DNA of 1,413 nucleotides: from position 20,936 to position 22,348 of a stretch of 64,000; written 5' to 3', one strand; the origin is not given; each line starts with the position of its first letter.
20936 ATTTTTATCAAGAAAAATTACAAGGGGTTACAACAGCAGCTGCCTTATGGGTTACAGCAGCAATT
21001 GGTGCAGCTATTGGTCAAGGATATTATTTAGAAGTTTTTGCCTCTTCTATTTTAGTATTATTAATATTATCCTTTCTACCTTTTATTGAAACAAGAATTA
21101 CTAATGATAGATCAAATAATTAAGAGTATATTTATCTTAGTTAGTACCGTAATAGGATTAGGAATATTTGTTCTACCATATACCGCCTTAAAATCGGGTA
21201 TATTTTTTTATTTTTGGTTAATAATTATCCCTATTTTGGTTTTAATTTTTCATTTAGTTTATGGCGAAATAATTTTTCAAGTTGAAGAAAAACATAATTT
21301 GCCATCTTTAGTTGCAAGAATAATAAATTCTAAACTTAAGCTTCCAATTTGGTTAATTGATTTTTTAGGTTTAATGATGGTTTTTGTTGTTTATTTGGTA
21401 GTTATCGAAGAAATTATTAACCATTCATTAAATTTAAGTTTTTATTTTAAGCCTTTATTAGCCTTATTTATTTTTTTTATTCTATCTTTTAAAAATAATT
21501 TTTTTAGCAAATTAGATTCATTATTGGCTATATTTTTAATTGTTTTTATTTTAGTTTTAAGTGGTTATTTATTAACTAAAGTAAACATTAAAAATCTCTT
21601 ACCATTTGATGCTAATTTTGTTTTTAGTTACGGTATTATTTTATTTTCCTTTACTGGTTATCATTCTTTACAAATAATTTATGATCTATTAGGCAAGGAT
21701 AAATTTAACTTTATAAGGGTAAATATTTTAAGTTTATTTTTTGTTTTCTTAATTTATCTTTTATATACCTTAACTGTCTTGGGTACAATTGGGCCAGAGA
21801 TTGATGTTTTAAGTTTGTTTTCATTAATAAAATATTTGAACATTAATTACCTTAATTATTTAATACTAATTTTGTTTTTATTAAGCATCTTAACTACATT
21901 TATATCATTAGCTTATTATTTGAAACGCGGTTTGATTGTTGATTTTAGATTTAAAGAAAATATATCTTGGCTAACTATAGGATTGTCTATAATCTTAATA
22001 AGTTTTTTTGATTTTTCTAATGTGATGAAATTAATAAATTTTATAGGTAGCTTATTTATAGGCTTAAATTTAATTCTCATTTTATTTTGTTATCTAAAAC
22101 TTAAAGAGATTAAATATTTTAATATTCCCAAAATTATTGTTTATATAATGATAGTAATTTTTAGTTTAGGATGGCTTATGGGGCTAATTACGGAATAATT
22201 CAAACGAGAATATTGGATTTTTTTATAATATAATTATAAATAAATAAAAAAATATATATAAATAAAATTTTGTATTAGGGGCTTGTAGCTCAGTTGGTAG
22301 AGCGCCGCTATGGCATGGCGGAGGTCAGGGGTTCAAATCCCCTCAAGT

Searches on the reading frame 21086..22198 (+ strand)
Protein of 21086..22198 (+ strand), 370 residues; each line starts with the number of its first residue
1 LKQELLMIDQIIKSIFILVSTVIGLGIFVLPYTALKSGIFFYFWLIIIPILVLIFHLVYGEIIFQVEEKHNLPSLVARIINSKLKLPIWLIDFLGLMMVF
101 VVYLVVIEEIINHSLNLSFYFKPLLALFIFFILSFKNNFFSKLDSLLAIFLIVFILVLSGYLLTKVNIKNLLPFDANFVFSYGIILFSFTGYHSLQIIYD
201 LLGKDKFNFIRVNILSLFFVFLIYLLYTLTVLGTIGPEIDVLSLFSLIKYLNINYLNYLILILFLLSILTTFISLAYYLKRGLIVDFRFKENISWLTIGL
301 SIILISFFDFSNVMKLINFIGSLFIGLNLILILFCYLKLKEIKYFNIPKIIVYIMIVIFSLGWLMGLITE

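Call 75: search_protein_families(library=pfam, proteins=[window:21086-22198:+], max_evalue=0.00001)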
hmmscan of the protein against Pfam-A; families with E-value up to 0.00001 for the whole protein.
window:21086-22198:+ (370 aa): 1 family
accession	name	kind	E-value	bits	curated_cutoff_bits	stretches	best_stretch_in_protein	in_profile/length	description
PF03222.19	Trp_Tyr_perm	-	3.5e-09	36.7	22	1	9-235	3-242/393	Tryptophan/tyrosine permease family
